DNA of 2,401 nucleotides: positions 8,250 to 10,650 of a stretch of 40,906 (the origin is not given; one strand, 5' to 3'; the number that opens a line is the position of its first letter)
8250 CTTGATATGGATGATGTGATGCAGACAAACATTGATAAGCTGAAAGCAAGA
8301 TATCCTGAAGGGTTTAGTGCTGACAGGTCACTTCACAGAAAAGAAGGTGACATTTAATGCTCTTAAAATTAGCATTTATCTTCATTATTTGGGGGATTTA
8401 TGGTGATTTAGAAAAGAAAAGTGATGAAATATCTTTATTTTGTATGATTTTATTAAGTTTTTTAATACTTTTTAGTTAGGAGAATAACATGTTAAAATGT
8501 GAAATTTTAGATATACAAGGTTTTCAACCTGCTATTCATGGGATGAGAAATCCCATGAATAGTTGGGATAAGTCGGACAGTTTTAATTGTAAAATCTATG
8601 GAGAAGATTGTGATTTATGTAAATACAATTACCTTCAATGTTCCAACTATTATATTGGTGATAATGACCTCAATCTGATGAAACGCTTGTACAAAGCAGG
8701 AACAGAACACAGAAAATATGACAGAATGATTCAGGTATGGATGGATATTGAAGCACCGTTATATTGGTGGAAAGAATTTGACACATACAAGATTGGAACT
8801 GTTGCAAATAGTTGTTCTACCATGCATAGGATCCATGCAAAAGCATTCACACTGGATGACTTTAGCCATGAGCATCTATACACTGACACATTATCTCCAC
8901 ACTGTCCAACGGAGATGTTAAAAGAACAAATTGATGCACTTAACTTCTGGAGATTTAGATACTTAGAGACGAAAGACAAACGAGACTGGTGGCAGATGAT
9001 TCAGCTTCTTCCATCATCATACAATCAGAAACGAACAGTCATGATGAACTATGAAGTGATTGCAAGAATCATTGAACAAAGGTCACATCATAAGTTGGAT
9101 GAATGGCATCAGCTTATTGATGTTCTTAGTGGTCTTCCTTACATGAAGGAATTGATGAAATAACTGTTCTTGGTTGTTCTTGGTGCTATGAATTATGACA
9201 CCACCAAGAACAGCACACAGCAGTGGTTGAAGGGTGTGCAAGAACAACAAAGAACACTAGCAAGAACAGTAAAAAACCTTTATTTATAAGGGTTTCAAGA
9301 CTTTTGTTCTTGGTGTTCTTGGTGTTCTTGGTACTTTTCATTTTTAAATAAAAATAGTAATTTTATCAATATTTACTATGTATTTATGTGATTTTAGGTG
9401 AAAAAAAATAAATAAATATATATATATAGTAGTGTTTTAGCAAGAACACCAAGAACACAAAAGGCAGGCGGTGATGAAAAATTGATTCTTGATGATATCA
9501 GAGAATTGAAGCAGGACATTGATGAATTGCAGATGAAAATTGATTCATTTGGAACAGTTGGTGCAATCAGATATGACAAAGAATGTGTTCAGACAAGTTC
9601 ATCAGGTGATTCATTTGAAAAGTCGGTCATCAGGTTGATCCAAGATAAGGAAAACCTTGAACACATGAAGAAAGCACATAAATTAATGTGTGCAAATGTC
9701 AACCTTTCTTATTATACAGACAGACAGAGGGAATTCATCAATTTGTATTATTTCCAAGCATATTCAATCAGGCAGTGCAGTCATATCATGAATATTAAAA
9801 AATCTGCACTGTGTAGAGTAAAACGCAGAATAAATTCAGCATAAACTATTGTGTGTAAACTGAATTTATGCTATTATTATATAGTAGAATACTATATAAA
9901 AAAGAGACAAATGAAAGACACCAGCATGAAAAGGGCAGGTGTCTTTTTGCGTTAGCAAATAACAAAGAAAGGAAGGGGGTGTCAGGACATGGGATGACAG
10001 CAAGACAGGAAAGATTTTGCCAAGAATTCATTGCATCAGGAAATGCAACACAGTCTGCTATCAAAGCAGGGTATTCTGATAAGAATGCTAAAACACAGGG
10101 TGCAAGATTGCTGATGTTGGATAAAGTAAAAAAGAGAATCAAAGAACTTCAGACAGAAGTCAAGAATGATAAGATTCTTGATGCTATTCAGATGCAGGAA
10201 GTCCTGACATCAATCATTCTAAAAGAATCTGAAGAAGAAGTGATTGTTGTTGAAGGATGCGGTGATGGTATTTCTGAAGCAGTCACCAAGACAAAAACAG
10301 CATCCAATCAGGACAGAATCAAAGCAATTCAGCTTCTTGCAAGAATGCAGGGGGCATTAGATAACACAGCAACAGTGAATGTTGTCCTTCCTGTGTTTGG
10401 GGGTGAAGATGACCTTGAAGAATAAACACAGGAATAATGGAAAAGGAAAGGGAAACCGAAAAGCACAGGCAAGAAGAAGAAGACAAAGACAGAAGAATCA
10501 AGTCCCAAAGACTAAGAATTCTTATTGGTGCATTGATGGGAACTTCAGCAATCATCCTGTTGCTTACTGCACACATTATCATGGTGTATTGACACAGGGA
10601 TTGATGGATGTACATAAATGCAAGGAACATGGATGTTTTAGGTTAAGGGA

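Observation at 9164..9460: Iteron/AT-rich composite element upstream of the late regulator, one of two homologous copies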

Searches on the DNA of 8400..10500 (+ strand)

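Call 7: search_dna_similar(query=window:8400-10500:+, collection=phages, mode=near, max_rows=30)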
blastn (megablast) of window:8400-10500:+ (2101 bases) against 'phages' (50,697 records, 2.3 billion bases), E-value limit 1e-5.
No match.

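Call 87: search_rna_families(source=window, start=8900, end=10100, threshold=evalue, max_evalue=1)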
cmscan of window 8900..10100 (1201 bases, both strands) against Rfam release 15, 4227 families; matches with E-value up to 1: 2.
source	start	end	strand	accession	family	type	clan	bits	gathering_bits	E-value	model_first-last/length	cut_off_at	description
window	9225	9353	+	RF00766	mir-335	Gene; miRNA;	-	20.9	64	0.11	1-92/92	no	mir-335 microRNA precursor family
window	9234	9336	+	RF01911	MIR2118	Gene; miRNA;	-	19.4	85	0.6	1-170/170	no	MIR2118 microRNA precursor family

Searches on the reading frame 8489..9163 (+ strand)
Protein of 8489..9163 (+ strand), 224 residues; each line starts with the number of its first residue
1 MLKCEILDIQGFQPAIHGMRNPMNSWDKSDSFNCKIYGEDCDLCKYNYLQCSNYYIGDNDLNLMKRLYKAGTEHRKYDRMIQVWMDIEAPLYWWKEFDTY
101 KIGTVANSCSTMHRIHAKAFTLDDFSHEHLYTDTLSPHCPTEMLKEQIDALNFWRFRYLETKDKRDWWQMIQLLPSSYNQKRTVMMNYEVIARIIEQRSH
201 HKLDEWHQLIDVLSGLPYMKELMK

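Call 9: search_protein_families(library=phrogs, proteins=[window:8489-9163:+])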
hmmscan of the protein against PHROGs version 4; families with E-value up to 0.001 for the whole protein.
window:8489-9163:+ (224 aa): 1 family
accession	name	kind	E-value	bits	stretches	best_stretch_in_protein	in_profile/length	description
phrog_6721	-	unknown function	3.8e-66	223.9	1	1-223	7-215/218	-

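Call 21: search_protein_families(library=pfam, proteins=[window:8489-9163:+], max_evalue=0.01)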
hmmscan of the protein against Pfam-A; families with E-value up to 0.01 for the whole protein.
window:8489-9163:+ (224 aa): 0 families

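Call 32: search_solved_structures(query=window:8489-9163:+, max_evalue=1)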
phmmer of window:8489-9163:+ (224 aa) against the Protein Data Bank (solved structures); distinct sequences matched with E-value up to 1: 1.
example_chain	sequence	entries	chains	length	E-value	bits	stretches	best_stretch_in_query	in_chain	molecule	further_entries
8a3t_J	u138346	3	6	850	0.52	12.8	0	8-63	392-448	Anaphase-promoting complex subunit CDC16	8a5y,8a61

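Call 33: find_homologous_proteins(query=window:8489-9163:+)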
Query window:8489-9163:+ (224 aa): 8000 proteins with E <= 0.001 among 8000 candidates; the best 120 are listed.
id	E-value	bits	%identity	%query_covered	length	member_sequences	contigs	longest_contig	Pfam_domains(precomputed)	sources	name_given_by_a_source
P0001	2.9e-154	529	99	100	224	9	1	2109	-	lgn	-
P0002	3.0e-128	444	86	100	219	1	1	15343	-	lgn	-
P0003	8.3e-127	439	85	100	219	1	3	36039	-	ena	-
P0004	7.1e-124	430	85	100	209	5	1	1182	-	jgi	-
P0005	6.3e-123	427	81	100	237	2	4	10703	-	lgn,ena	-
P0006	6.5e-122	423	80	100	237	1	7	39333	-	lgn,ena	-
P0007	5.4e-118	411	77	100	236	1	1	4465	-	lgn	-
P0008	5.5e-118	411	77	100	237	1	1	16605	-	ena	-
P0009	6.1e-118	410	77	100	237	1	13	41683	-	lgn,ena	-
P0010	8.9e-118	410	77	100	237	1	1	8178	-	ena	-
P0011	1.3e-117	409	77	100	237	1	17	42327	-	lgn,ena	-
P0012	6.0e-104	365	73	100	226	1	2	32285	-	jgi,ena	-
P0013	2.0e-103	363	72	100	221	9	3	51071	-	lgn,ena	-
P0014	2.8e-103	362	72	100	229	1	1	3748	-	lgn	-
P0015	6.0e-103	361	73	100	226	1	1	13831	-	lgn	-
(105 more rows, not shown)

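Call 54: search_protein_families(library=ncbifam, proteins=[window:8489-9163:+], max_evalue=0.01)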
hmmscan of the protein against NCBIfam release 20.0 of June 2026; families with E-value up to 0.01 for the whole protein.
window:8489-9163:+ (224 aa): 0 families
